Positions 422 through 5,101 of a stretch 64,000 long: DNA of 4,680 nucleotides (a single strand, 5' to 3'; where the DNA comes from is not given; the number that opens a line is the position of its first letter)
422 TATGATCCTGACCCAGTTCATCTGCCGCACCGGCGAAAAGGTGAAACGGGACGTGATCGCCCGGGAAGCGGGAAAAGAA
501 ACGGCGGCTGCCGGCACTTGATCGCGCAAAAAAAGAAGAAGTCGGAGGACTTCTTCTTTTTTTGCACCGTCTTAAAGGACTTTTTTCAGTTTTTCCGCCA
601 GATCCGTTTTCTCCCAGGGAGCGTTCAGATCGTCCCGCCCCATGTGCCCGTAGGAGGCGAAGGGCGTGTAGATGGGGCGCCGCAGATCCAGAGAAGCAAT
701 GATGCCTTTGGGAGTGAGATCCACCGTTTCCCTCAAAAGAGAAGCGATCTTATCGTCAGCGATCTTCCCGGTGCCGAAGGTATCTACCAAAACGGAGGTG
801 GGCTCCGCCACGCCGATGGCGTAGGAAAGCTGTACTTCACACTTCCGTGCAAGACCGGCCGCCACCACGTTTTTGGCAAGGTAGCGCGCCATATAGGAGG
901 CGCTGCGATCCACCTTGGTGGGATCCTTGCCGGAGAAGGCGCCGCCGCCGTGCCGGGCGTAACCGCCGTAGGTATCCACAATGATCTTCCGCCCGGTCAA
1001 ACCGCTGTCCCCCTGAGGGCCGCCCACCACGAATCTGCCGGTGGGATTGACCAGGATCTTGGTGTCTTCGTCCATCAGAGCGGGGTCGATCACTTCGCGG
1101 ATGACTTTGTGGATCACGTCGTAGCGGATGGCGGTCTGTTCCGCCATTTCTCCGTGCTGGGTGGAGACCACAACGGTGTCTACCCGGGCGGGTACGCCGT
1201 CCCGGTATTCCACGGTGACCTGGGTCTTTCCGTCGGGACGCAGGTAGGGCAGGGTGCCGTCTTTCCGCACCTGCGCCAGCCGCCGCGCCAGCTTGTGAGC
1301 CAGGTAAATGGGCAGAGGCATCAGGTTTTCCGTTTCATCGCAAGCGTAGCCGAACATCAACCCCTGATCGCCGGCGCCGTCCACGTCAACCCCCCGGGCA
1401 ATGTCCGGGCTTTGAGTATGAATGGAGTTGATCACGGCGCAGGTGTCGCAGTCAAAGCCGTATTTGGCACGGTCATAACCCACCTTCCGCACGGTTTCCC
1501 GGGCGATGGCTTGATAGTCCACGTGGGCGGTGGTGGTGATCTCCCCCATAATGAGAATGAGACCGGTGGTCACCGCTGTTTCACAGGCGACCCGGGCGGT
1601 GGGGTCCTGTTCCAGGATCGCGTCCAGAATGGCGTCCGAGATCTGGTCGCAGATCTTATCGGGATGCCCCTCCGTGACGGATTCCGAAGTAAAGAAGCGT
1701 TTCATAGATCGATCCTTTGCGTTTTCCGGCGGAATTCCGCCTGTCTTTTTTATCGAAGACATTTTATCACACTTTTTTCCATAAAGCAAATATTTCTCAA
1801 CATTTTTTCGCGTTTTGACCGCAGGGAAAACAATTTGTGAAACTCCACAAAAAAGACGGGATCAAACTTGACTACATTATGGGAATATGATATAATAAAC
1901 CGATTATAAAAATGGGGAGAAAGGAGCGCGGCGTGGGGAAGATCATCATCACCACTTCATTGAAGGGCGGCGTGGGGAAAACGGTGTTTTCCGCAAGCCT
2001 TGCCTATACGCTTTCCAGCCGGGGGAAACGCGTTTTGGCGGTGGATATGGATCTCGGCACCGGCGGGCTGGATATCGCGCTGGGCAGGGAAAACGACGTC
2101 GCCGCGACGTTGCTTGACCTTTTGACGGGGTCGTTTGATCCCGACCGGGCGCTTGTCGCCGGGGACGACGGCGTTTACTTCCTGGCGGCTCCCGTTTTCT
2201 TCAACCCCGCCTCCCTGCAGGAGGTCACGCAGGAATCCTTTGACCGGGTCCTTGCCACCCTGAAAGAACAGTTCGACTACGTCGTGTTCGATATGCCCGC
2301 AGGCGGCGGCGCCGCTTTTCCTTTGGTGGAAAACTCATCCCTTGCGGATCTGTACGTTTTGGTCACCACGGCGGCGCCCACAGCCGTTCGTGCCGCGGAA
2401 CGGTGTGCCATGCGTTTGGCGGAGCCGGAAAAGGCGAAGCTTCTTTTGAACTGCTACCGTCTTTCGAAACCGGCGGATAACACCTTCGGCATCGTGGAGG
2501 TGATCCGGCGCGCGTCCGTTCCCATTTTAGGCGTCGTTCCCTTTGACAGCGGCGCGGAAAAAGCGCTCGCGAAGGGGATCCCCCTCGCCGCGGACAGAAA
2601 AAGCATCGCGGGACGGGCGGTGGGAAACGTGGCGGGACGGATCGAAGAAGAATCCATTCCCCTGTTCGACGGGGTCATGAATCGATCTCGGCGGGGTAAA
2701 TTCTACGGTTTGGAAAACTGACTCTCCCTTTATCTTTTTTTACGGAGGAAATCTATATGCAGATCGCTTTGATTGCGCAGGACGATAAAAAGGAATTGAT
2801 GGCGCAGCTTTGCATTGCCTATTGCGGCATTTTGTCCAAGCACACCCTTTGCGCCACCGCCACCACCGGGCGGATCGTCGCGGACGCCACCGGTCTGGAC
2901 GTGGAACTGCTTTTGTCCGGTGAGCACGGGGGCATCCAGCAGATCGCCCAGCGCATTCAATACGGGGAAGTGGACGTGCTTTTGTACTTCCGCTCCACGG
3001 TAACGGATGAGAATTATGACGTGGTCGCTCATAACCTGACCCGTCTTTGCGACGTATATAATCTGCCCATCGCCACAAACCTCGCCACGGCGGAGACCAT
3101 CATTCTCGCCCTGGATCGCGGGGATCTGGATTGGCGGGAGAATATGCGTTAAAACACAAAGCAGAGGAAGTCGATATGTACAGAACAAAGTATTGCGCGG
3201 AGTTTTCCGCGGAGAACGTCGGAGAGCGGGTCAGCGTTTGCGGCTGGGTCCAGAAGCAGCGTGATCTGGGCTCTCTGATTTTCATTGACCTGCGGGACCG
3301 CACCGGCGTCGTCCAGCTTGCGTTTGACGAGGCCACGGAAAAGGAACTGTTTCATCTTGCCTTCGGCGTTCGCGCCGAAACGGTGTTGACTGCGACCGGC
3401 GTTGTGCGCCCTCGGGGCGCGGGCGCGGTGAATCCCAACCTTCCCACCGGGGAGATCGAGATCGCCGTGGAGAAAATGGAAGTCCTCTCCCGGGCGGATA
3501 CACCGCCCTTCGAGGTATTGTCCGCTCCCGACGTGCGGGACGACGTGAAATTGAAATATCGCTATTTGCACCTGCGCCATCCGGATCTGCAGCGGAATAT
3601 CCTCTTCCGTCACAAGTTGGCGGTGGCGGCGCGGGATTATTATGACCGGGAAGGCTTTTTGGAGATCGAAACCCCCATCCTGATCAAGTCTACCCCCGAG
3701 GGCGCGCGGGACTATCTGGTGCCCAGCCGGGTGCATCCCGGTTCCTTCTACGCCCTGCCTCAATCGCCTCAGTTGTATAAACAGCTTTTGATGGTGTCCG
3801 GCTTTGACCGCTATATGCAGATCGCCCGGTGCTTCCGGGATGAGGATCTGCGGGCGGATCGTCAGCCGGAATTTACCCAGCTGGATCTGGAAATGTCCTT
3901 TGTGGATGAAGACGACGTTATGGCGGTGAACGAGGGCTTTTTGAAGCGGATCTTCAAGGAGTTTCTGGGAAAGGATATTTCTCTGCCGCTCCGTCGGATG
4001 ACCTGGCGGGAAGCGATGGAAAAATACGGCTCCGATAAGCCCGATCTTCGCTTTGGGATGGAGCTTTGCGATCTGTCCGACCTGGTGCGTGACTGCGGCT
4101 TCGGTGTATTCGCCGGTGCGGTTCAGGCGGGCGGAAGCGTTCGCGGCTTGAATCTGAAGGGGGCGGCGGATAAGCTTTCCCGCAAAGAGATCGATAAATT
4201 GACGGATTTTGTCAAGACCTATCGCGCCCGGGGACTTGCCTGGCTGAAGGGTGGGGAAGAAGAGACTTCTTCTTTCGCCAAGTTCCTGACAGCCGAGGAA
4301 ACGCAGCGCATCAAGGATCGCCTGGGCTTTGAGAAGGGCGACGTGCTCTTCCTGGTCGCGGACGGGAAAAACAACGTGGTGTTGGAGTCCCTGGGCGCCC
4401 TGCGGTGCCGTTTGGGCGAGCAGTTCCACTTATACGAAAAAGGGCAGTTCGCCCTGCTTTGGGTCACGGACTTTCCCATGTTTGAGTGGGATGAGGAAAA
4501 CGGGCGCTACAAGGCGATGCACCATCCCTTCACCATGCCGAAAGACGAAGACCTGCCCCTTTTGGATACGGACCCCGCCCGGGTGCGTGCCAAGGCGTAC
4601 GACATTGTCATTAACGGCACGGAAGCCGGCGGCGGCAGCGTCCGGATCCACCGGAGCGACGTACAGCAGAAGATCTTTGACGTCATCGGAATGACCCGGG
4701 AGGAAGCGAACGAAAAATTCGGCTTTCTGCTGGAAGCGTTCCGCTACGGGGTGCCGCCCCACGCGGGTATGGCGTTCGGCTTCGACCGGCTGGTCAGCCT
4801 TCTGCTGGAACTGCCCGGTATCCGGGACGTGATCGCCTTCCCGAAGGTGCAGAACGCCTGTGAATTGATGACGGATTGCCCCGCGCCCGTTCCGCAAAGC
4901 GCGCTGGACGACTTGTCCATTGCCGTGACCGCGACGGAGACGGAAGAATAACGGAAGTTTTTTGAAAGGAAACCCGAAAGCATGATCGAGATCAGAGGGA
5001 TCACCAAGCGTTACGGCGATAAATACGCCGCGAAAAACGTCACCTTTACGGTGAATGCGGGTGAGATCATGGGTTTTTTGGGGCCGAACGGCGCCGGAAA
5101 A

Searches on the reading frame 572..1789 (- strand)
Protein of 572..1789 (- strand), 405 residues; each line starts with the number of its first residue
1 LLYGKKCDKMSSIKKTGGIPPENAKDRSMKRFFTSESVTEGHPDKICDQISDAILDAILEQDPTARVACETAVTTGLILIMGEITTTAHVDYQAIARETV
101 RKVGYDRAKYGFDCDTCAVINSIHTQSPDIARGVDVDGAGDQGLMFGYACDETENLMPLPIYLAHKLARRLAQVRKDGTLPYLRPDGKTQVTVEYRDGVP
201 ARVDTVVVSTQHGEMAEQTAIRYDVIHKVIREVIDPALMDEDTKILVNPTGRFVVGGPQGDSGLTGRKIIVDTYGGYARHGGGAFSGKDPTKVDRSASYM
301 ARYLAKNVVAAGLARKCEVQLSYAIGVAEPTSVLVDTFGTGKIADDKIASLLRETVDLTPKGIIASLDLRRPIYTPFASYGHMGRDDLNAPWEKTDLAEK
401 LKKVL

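Call 19: search_protein_families(library=pfam, proteins=[window:572-1789:-], max_evalue=0.01)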
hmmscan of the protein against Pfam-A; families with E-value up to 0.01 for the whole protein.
window:572-1789:- (405 aa): 3 families
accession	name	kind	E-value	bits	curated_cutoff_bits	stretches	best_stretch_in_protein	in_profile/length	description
PF02773.21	S-AdoMet_synt_C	-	2.5e-67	225.5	25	1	255-394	1-138/138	S-adenosylmethionine synthetase, C-terminal domain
PF02772.21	S-AdoMet_synt_M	-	1.1e-50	171.2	29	1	138-253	3-120/120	S-adenosylmethionine synthetase, central domain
PF00438.25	S-AdoMet_synt_N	-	1.8e-46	157.2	33.1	1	31-128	2-99/99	S-adenosylmethionine synthetase, N-terminal domain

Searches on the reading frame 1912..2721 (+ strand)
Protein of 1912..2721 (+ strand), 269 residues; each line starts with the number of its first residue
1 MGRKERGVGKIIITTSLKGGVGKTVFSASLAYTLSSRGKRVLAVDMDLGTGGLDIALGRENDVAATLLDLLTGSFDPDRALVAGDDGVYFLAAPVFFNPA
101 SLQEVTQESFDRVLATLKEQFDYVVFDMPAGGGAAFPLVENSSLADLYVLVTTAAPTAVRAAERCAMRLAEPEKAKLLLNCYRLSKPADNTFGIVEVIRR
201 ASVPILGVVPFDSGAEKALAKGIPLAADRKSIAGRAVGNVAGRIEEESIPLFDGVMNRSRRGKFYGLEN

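Call 53: search_protein_families(library=pfam, proteins=[window:1912-2721:+], max_evalue=0.001)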
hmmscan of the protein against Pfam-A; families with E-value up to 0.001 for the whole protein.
window:1912-2721:+ (269 aa): 7 families
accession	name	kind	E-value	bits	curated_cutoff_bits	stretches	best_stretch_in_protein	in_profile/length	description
PF01656.29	CbiA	-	3.8e-15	56.4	25.4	1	12-225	1-125/125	CobQ/CobB/MinD/ParA nucleotide binding domain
PF13614.12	AAA_31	-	2e-14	54.4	27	1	10-130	2-127/177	AAA domain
PF10609.15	ParA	-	5.9e-13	49.2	27.1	1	8-242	2-243/246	NUBPL iron-transfer P-loop NTPase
PF06564.18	CBP_BcsQ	-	4.4e-11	43.2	21.3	2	106-241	101-230/234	Cellulose biosynthesis protein BcsQ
PF02374.21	ArsA_ATPase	-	1.9e-07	31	24.3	1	12-47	3-38/305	Anion-transporting ATPase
PF00142.24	Fer4_NifH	-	8.5e-07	29.2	25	0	18-50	8-40/271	4Fe-4S iron sulfur cluster binding proteins, NifH/frxC family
PF09140.17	MipZ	-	1.5e-05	24.9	20.7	0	11-48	2-39/262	ATPase MipZ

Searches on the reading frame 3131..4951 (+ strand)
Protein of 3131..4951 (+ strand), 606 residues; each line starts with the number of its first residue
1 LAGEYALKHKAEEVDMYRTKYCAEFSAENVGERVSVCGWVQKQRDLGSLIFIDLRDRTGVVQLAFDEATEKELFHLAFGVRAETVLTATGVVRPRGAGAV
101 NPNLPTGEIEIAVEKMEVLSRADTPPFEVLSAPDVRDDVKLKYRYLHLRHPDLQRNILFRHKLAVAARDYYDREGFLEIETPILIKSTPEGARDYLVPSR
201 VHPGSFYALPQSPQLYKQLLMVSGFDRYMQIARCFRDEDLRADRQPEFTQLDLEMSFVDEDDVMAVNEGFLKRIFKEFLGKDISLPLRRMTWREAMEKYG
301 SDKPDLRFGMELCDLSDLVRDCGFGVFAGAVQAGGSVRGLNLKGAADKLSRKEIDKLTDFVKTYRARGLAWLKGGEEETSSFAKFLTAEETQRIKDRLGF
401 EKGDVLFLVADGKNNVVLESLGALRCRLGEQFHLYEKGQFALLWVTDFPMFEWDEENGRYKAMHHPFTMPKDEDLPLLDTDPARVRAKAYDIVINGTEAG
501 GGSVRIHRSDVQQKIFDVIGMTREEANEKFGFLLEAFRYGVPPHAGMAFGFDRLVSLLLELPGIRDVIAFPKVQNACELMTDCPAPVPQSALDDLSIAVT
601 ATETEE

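Call 19: search_protein_families(library=pfam, proteins=[window:3131-4951:+], max_evalue=0.01)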
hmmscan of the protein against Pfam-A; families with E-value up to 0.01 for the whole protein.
window:3131-4951:+ (606 aa): 4 families
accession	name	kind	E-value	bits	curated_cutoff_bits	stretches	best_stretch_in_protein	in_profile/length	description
PF00152.25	tRNA-synt_2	-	1.7e-121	405.5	25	1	138-573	3-307/308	tRNA synthetases class II (D, K and N)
PF02938.19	GAD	-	3.3e-25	88.6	23.4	1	327-416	1-91/95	GAD domain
PF01336.31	tRNA_anti-codon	-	1.2e-15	57.6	27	1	34-119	1-75/75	OB-fold nucleic acid binding domain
PF01409.25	tRNA-synt_2d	-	1.4e-05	25.1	19.8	1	227-288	104-163/246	tRNA synthetases class II core domain (F)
